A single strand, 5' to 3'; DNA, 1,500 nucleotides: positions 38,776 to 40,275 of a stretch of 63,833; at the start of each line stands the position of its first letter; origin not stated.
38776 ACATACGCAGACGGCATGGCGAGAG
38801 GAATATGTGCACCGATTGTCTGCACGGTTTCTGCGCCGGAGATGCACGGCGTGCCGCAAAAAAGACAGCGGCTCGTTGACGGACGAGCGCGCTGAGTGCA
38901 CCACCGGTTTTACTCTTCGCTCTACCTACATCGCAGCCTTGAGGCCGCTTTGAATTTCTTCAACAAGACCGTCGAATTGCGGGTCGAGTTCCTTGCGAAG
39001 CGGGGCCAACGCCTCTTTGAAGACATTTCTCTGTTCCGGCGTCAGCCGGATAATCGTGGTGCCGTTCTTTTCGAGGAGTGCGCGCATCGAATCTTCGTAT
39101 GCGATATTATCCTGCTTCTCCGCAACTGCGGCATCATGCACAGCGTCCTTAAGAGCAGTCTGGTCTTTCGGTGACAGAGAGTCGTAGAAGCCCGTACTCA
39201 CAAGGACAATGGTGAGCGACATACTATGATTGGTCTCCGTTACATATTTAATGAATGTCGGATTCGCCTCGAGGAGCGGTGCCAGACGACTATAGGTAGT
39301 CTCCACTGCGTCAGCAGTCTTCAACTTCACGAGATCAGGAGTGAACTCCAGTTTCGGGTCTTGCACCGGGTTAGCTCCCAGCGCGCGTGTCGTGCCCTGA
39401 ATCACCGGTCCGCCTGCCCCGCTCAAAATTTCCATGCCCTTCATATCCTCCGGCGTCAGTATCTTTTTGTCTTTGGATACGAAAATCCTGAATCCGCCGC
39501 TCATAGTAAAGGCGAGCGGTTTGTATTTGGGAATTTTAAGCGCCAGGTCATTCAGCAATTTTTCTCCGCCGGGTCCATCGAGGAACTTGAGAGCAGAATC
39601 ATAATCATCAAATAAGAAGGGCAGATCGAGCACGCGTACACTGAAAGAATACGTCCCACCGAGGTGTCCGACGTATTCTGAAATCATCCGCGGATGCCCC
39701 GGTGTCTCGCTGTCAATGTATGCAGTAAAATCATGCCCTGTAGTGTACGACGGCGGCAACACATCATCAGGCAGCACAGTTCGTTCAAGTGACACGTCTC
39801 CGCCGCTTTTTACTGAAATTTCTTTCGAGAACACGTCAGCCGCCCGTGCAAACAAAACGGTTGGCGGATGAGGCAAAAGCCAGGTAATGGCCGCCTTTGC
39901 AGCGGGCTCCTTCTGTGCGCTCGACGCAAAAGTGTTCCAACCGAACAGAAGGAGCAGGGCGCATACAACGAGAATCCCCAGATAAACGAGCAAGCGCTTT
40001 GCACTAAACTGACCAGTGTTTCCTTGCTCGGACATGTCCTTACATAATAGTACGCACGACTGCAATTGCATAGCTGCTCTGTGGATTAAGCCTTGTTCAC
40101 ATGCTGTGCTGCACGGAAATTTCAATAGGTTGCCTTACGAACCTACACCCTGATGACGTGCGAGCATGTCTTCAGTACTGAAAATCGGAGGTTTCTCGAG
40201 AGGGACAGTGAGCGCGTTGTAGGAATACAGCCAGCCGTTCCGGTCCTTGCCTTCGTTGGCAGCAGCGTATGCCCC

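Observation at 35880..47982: Accessory island: three orphan solute receptors (2 Bug/TctC, 1 TRAP DctP) with PaaK-like enzymes and an aromatic hydroxylase, but no transporter membrane subunits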

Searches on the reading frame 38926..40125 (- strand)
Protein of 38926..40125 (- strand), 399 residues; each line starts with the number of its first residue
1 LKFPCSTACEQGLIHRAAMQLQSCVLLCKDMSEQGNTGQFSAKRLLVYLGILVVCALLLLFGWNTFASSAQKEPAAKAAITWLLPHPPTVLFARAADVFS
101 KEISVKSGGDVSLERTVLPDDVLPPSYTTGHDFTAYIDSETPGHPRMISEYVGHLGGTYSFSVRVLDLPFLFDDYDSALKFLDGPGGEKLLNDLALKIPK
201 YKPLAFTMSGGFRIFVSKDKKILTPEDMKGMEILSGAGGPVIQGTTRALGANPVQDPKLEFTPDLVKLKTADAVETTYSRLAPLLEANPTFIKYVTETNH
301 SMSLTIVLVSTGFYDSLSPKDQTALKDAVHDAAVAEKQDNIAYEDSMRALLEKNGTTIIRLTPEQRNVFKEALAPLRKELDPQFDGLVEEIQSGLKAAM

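Call 4: search_protein_families(library=pfam, proteins=[window:38926-40125:-], max_evalue=0.01)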
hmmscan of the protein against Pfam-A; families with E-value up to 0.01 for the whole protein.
window:38926-40125:- (399 aa): 1 family
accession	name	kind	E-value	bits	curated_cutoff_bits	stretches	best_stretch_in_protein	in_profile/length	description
PF03480.18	DctP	-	5.9e-37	128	23.4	1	162-379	71-281/286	Bacterial extracellular solute-binding protein, family 7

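Call 5: search_protein_families(library=ncbifam, proteins=[window:38926-40125:-], max_evalue=0.01)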
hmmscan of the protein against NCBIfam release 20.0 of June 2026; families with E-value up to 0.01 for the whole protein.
window:38926-40125:- (399 aa): 2 families
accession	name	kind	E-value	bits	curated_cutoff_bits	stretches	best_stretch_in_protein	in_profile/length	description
NF037995.1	TRAP_S1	subfamily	7.6e-27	94.3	50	1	163-367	73-269/271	TRAP transporter substrate-binding protein DctP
TIGR00787.1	dctP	subfamily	1.1e-25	90.5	175.05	1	94-351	13-253/257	DctP family TRAP transporter solute-binding subunit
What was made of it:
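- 38926..40035 (-): DctP-type receptor with an N-terminal transmembrane anchor. PF03480, 128 bits; TRAP_S1, 94 bits (calls 4, 5).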

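Call 40: search_solved_structures(query=window:38926-40035:-, max_evalue=0.001, show_alignments=2)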
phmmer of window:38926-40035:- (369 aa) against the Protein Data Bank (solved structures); distinct sequences matched with E-value up to 0.001: 66 (the best 60 are shown).
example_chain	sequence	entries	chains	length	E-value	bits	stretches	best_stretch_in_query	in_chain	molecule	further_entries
4n15_A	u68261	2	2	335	3.8e-18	69.1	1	137-363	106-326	TRAP dicarboxylate transporter, DctP subunit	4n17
4ln5_A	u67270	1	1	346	4.2e-18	68.9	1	137-363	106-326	TRAP dicarboxylate transporter, DctP subunit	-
4p47_A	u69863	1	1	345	7.5e-16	61.5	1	115-354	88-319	TRAP dicarboxylate transporter, DctP subunit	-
4mx6_A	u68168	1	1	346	1.8e-15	60.2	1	129-355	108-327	TRAP-type C4-dicarboxylate:H+ symport system substrate-binding component DctP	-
4o94_A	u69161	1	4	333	2.6e-15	59.7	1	129-349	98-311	TRAP dicarboxylate transporter DctP subunit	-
4o7m_A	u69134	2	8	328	1.4e-14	57.3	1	129-351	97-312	TRAP dicarboxylate transporter, DctP subunit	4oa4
9dsy_A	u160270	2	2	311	1.5e-14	57.2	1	129-354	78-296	C4-dicarboxylate-binding periplasmic protein DctP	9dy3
7bbr_A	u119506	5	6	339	1.8e-14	56.9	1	134-354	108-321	Putative TRAP transporter solute receptor DctP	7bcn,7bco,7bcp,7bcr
8t9t_A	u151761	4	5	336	8.7e-14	54.7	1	129-347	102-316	Isethionate-binding periplasmic protein DctP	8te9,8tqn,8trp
4pdh_A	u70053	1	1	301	1.1e-13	54.4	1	132-356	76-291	TRAP dicarboxylate transporter, DctP subunit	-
4p9k_A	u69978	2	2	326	4.7e-13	52.3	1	132-363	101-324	TRAP dicarboxylate transporter, DctP subunit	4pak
4nf0_A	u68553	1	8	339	5.4e-13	52.1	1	129-355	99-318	Probable c4-dicarboxylate-binding protein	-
4xfe_A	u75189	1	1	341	6.3e-13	51.9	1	122-362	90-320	TRAP dicarboxylate transporter subunit DctP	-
4p8b_A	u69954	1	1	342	6.8e-13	51.8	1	133-348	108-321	TRAP-type transporter, periplasmic component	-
4pdd_A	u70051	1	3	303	8.4e-13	51.5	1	107-348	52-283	TRAP dicarboxylate transporter, DctP subunit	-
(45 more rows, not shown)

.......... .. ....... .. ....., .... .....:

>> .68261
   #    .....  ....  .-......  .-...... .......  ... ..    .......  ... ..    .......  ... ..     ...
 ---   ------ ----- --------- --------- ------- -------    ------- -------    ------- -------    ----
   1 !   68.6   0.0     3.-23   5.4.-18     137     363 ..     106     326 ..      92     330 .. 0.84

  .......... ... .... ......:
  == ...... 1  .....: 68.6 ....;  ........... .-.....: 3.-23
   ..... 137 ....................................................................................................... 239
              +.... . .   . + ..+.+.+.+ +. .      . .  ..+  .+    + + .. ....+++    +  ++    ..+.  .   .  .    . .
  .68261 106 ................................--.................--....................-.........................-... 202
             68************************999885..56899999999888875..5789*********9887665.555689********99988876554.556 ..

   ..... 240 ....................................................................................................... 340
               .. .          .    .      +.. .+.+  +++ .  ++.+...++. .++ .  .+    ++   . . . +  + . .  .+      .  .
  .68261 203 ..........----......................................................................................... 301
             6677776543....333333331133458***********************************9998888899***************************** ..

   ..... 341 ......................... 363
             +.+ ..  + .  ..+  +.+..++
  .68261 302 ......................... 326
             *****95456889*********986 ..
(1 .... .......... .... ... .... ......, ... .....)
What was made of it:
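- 38926..40035 (-): Best solved match 4n15, E 4e-18, with the Arg of GGFR aligned to an Arg (call 40).
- On TRAP solute receptor (DctP, PF03480): The Arg of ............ aligns with an Arg in 4n15 (call 40).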

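Call 67: find_related_loci(query=A6, collection=metagenome_contigs, flank=10000)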
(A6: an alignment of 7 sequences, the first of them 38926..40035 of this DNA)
Query A6 (369 aa) in metagenome_contigs; peptide patterns used: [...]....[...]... (x = any residue, [..] = any of these).
600 stretches matched a pattern (row limit reached: there are more); 507 encode a relative of the query (tblastn E <= 1e-3); the best 80 are kept; 80 distinct loci.
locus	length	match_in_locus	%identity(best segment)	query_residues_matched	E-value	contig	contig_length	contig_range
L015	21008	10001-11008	42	19-363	6e-83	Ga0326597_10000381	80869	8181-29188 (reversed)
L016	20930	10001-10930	42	49-364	1e-58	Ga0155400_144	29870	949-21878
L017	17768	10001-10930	42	49-364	1e-58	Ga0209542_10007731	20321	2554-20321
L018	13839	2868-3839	38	23-354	2e-52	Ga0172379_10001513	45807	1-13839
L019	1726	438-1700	34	9-360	2e-52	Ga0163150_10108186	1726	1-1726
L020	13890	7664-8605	37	43-363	3e-49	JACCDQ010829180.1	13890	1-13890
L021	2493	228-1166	38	29-351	1e-48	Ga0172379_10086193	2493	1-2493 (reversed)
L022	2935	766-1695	35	50-364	4e-46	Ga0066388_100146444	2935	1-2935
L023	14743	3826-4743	36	50-363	9e-46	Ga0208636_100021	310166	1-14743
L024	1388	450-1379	34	50-364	5e-46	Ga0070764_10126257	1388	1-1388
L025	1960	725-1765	35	6-364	4e-44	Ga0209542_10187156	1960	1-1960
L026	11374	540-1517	32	23-364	4e-43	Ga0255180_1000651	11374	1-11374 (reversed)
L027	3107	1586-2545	34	36-363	1e-42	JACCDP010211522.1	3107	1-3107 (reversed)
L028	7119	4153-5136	32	34-364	3e-42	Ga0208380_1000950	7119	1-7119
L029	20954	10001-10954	34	38-362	5e-42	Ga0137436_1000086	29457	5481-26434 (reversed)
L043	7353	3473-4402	33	50-364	5e-40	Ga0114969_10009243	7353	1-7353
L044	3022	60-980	33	50-364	7e-40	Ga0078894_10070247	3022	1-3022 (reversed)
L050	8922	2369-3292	32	50-363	9e-40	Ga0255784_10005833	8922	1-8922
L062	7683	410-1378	33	50-369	2e-38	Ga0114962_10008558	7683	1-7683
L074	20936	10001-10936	32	50-364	2e-37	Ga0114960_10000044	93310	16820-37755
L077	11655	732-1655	31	50-362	2e-37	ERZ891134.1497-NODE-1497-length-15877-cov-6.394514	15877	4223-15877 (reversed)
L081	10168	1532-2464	33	47-363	1e-36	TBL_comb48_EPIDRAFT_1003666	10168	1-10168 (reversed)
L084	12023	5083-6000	32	41-354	6e-37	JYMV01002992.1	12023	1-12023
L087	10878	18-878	33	50-342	6e-37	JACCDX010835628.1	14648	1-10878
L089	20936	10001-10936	31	50-364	1e-36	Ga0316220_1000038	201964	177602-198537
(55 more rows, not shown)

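Call 75: search_protein_families(library=pfam, proteins=[L015:7629-9920:+, L016:1261-3051:+, L016:19558-20928:+], max_evalue=0.01)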
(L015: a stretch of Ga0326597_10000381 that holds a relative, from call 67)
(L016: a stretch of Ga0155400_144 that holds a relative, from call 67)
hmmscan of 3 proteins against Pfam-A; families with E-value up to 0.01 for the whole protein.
L015:7629-9920:+ (763 aa): 0 families

L016:1261-3051:+ (596 aa): 3 families
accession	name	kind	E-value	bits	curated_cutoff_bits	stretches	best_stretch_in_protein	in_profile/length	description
PF13517.12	FG-GAP_3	-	2.2e-54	182.3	26.9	7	309-370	1-60/61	FG-GAP-like repeat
PF01839.29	FG-GAP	-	2.9e-21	75.4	22.1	3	201-222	4-25/37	FG-GAP repeat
PF07593.17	UnbV_ASPIC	-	1.8e-15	57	23.4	1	523-589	1-67/68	ASPIC and UnbV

L016:19558-20928:+ (457 aa): 4 families
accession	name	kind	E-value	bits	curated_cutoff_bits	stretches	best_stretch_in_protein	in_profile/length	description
PF13537.11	GATase_7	-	3.4e-35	121.2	25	1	83-201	2-122/123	Glutamine amidotransferase domain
PF13522.11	GATase_6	-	2.2e-28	99.3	27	1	65-196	1-130/130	Glutamine amidotransferase domain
PF00733.27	Asn_synthase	-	6.6e-25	88.9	21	1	279-423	2-146/354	Asparagine synthase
PF12481.13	DUF3700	-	9.7e-09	35.5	27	1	148-201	123-176/228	Aluminium induced protein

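Call 89: search_protein_families(library=pfam, proteins=[L050:4314-5621:-, L062:1399-2310:+, L043:4992-6146:-, L074:8769-9947:+, L044:1291-1782:-, L081:3-1157:-, L084:8156-9037:+, L087:5654-6424:+, L077:1686-2480:+, L089:9983-10939:+], max_evalue=0.001)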
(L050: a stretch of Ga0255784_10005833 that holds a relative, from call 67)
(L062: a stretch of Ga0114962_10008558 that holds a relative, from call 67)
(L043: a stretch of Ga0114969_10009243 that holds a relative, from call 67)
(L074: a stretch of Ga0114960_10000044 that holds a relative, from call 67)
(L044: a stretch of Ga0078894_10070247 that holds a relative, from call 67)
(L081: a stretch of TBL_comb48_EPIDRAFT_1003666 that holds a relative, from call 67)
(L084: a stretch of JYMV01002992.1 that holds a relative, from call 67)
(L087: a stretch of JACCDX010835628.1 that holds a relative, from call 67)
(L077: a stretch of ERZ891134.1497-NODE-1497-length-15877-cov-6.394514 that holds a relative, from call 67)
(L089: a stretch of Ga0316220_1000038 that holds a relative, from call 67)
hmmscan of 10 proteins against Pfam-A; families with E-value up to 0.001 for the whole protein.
L050:4314-5621:- (435 aa): 1 family
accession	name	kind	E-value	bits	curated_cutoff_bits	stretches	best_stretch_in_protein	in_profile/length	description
PF01970.21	TctA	-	1.5e-33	116.5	28.9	1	7-413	2-421/423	Tripartite tricarboxylate transporter TctA family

L062:1399-2310:+ (303 aa): 1 family
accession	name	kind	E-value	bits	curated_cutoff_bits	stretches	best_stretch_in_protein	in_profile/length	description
PF03401.19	TctC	-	1e-07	32.2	27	1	52-195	14-170/274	Tripartite tricarboxylate transporter family receptor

L043:4992-6146:- (384 aa): 0 families

L074:8769-9947:+ (392 aa): 0 families

L044:1291-1782:- (163 aa): 1 family
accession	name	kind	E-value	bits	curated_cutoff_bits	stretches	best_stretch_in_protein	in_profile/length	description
PF00583.31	Acetyltransf_1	-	1.8e-06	28.7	20.7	1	69-148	33-113/116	Acetyltransferase (GNAT) family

L081:3-1157:- (385 aa): 1 family
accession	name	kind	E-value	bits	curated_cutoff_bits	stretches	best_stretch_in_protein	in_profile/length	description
PF00501.34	AMP-binding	-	8.6e-39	133.9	29.9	2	214-304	10-101/384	AMP-binding enzyme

L084:8156-9037:+ (293 aa): 0 families

L087:5654-6424:+ (256 aa): 1 family
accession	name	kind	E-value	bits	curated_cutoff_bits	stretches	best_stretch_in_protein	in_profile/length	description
PF00487.30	FA_desaturase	-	9.2e-19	68.6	29.7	1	38-234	8-225/253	Fatty acid desaturase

L077:1686-2480:+ (264 aa): 0 families

L089:9983-10939:+ (318 aa): 1 family
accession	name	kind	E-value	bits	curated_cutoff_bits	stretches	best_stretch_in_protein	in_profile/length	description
PF03480.18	DctP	-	2.8e-45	155.3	23.4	1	20-303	12-283/286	Bacterial extracellular solute-binding protein, family 7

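Call 90: search_dna_similar(query=L089:9983-10939:+, collection=phages, mode=protein, max_rows=12)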
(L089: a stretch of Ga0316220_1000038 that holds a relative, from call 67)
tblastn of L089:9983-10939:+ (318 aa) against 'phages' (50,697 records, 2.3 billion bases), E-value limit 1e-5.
Records with a match: 7; places in all: 7; records where one place covers at least 80% of the query: 7.
Best place of each record, by identity: <60% 7.
By first word of the organism name: Bacteriophage 4; Escherichia 2; Salmonella 1.
By host as written in the record: - 4; Escherichia coli O157:H7 ATCC 43895 2; Homo sapiens 1.
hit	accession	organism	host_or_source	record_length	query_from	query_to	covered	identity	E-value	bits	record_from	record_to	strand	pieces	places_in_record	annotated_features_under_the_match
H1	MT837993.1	Bacteriophage sp.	human fecal samples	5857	26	303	87%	25.7%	7e-15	81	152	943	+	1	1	record has no annotation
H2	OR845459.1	Escherichia phage ECO95 1-6-1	Escherichia coli O157:H7 ATCC 43895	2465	13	303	92%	24.2%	5e-11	69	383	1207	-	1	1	record has no annotation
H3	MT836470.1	Bacteriophage sp.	human fecal samples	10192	22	306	90%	21.0%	1e-8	62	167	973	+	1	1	record has no annotation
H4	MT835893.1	Bacteriophage sp.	human fecal samples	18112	26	305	88%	20.3%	3e-7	58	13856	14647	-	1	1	record has no annotation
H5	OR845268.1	Escherichia phage ECO95 1-6-1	Escherichia coli O157:H7 ATCC 43895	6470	22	282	82%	21.6%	4e-6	54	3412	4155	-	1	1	record has no annotation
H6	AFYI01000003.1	Salmonella enterica subsp. enterica serovar Infantis str. ...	Homo sapiens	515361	22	282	82%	21.6%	5e-6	54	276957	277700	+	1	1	TRAP transporter solute receptor, DctP family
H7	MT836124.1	Bacteriophage sp.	human fecal samples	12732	19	293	86%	20.3%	6e-6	54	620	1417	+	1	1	record has no annotation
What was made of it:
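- Tried and rejected: That the low-GC contigs carrying the same DctP clade are phages (call 90).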
